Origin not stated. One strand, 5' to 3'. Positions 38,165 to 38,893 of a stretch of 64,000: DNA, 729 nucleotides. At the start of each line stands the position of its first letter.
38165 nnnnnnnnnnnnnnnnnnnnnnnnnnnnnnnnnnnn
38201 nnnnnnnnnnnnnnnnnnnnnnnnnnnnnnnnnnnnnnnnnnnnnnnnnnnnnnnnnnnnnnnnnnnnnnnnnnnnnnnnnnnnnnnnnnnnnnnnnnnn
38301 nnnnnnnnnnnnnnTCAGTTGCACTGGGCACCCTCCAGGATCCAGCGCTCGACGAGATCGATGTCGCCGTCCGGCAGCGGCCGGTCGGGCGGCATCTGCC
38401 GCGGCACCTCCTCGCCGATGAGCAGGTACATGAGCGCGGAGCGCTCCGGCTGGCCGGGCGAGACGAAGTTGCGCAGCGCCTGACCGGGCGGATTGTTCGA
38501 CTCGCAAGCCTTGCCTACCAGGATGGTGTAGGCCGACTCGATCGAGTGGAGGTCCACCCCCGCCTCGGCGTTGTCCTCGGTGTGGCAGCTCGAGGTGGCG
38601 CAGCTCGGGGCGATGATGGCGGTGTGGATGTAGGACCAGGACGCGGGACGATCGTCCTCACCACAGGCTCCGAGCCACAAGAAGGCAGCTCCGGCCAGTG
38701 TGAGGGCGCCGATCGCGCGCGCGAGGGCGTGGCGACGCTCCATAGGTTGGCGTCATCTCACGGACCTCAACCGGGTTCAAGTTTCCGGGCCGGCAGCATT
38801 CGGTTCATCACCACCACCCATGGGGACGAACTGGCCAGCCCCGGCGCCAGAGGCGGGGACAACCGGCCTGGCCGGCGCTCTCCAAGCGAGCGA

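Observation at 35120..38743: Tightly coupled operon: PSCyt-like lipoprotein, CXXCH beta-barrel, CXXCH lipoprotein, P460-like lipoprotein and haloalkane-dehalogenase-like hydrolase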

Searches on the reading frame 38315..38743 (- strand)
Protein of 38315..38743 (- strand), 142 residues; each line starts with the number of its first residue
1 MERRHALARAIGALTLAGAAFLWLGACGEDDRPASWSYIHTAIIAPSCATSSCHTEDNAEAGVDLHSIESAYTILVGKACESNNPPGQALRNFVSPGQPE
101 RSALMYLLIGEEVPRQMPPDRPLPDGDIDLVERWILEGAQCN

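Call 3: search_protein_families(library=pfam, proteins=[window:38315-38743:-], max_evalue=1)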
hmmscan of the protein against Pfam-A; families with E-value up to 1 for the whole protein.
window:38315-38743:- (142 aa): 3 families
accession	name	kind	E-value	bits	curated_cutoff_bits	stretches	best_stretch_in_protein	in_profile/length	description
PF07635.16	PSCyt1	-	7.2e-06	27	22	1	52-120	3-58/59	Planctomycete cytochrome C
PF13564.11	DoxX_2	-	0.059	14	26.3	1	6-44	36-73/103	DoxX-like family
PF24369.1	DUF7525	-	0.084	13.3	27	1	7-54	12-55/57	Family of unknown function (DUF7525)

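Call 4: search_protein_families(library=ncbifam, proteins=[window:38315-38743:-], max_evalue=1)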
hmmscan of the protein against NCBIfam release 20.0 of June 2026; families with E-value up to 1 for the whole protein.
window:38315-38743:- (142 aa): 2 families
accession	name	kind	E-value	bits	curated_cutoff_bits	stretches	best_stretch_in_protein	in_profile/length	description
NF047812.1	LIC11213_lipo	equivalog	0.0027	17.8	100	1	26-73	32-75/118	LIC11213 family lipoprotein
TIGR03806.1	chp_HNE_0200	subfamily_domain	0.0028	16.9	313.3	1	51-135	222-311/314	SO2930 family diheme c-type cytochrome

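Call 64: find_homologous_proteins(query=window:38315-38743:-, max_evalue=0.001)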
Query window:38315-38743:- (142 aa): 118 proteins with E <= 0.001 among 387 candidates.
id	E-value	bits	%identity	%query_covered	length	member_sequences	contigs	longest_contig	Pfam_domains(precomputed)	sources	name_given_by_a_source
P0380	6.8e-91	320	99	100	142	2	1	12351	PF07635.17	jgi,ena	-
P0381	9.4e-82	290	92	100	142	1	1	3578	PF07635.17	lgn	-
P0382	9.1e-80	284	89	100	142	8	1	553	PF07635.17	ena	-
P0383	2.5e-74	266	80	100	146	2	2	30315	PF07635.17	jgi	jgi:hypothetical protein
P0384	1.7e-72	260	80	100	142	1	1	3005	PF07635.17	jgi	jgi:hypothetical protein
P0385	1.5e-71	257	77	100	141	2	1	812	PF07635.17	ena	-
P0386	1.9e-71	257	80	100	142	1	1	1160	PF07635.17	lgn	-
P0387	2.1e-71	256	78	100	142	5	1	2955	PF07635.17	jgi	jgi:hypothetical protein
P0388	1.3e-70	254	80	100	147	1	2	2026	PF07635.17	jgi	jgi:hypothetical protein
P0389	4.5e-69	249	78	100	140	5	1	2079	-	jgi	jgi:hypothetical protein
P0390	8.1e-69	248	78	100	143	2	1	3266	PF07635.17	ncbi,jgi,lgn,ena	-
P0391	1.3e-68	247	77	100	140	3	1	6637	PF07635.17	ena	-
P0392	9.6e-68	245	76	100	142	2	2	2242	PF07635.17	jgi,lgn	jgi:hypothetical protein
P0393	1.7e-66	240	77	100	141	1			-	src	-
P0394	2.0e-66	240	76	100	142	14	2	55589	PF07635.17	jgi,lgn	jgi:hypothetical protein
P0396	9.1e-65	235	74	100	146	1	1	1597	PF07635.17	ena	-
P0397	1.4e-64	234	74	100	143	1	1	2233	PF07635.17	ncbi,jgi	-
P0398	1.4e-64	234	74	100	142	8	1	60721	PF07635.17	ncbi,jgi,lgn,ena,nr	ncbi:MAG TPA: hypothetical protein VKB80_34300 [Kofleriaceae bacterium]|nr:hypothetical protein [Kof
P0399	3.4e-64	233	72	100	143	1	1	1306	PF07635.17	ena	-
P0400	6.7e-64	232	71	100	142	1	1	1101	PF07635.17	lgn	-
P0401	3.0e-59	217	71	100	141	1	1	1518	PF07635.17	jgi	jgi:hypothetical protein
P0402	1.0e-56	209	73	85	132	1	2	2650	PF07635.17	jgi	jgi:hypothetical protein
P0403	5.3e-56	206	65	98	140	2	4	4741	PF07635.17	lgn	-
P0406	4.4e-53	197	68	98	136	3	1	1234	PF07635.17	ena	-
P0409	1.8e-52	195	70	82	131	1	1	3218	PF07635.17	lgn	-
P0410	3.5e-51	191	64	94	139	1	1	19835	PF07635.17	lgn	-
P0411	7.9e-51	190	66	89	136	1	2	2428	PF07635.17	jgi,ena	-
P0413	3.5e-49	184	63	89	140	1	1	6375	PF07635.17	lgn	-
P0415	3.5e-48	181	64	96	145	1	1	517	PF07635.17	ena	-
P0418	9.3e-47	176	66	80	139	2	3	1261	PF07635.17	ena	-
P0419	1.9e-46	175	63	96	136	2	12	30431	PF07635.17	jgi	jgi:hypothetical protein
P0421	1.5e-45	172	65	82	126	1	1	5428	PF07635.17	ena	-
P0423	4.4e-45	171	68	82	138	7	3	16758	PF07635.17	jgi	jgi:hypothetical protein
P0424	5.9e-45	171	61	87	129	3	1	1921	PF07635.17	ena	-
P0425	1.0e-44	170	56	100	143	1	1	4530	PF07635.17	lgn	-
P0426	3.2e-44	168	64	78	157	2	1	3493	PF07635.17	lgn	-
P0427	5.9e-44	167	62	92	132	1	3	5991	PF07635.17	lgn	-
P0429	4.4e-43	165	63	82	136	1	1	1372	PF07635.17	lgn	-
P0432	5.0e-41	158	60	92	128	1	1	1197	PF07635.17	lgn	-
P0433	1.0e-40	157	57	89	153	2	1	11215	PF07635.17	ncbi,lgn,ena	-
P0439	5.2e-37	145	54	89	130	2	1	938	PF07635.17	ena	-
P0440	6.7e-37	144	54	90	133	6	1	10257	PF07635.17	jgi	jgi:hypothetical protein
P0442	1.1e-36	144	56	80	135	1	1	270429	PF07635.17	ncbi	ncbi:MAG: c-type cytochrome domain-containing protein [Kofleriaceae bacterium]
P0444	4.1e-36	142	55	83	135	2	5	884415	PF07635.17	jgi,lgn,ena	-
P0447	1.1e-35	141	57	84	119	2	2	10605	PF07635.17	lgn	-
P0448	1.7e-35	140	55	80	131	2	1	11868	PF07635.17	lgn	-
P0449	2.0e-35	140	55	83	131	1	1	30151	PF07635.17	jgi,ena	jgi:hypothetical protein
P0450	1.0e-34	137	53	82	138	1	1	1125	PF07635.17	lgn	-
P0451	1.4e-34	137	53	91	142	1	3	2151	PF07635.17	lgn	-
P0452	3.7e-34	136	54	76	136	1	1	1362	PF07635.17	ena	-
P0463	1.8e-30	124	54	79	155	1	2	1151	PF07635.17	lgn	-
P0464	9.3e-30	121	54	84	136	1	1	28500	PF07635.17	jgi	jgi:hypothetical protein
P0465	1.2e-29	121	48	94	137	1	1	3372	PF07635.17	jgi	jgi:hypothetical protein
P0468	6.2e-29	119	55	84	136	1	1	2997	PF07635.17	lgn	-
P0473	1.7e-27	114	51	84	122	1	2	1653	PF07635.17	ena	-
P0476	5.5e-25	106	50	80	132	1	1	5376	PF07635.17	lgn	-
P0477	1.1e-23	102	50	85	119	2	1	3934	PF07635.17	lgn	-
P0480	5.3e-20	90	49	77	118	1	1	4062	PF07635.17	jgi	jgi:hypothetical protein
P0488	4.5e-18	83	47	84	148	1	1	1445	PF07635.17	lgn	-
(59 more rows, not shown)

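Call 72: predict_structure(alignment_id=A4)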
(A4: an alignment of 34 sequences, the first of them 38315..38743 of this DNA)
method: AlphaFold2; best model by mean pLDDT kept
length: 142 residues; sequences in the alignment: 34
mean_pLDDT: 75.0   pTM: 0.65
mean pLDDT of the five models: 75.0, 73.0, 70.7, 69.4, 68.8
residues with pLDDT >= 90: 26; 70-90: 66; 50-70: 39; < 50: 11
segments of 3 or more residues with pLDDT < 50: 49-52, 60-63
pLDDT, mean of each block of 10 residues (from residue 1): 75 81 67 88 65 49 64 85 60 90 85 58 83 95 91
secondary structure, 60 per line:
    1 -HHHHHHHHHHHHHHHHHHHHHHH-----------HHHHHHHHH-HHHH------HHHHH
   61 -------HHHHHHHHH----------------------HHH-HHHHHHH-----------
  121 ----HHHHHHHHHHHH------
elements in order: H2-24 H36-44 H46-49 H56-60 H68-76 H103-109 H125-136

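Call 74: fold_search(model_id=the predicted structure, library=pdb)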
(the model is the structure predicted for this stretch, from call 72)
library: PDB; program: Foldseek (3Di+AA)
matches with E <= 10: 7; with E <= 0.001: 0
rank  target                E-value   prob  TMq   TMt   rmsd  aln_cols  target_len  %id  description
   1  5mab_C                1.2e+00  0.13  0.23  0.14  14.2        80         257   22  FoxE P3121 crystal structure of Rhodopseudomonas ferrooxidans SW2 putative iron oxidase (released 2017-12-20)
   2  5mab_A                2.5e+00  0.09  0.23  0.14  14.5        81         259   22  FoxE P3121 crystal structure of Rhodopseudomonas ferrooxidans SW2 putative iron oxidase (released 2017-12-20)
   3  5c2v_D                4.4e+00  0.21  0.31  0.06   7.9        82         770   20  Kuenenia stuttgartiensis Hydrazine Synthase (released 2015-10-14)
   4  5mvo_A                4.7e+00  0.07  0.25  0.16  13.8        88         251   20  FoxE P43212 crystal structure of Rhodopseudomonas ferrooxidans SW2 putative iron oxidase (released 2018-02-28)
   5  5c2v_A                4.9e+00  0.18  0.31  0.06   8.3        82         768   21  Kuenenia stuttgartiensis Hydrazine Synthase (released 2015-10-14)
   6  4pwa_D                5.2e+00  0.05  0.23  0.33  10.8        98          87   14  Crystal structure of the c-type cytochrome SorU from Sinorhizobium meliloti (released 2015-06-03)
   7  4pwa_C                5.5e+00  0.07  0.22  0.32   5.5        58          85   17  Crystal structure of the c-type cytochrome SorU from Sinorhizobium meliloti (released 2015-06-03)
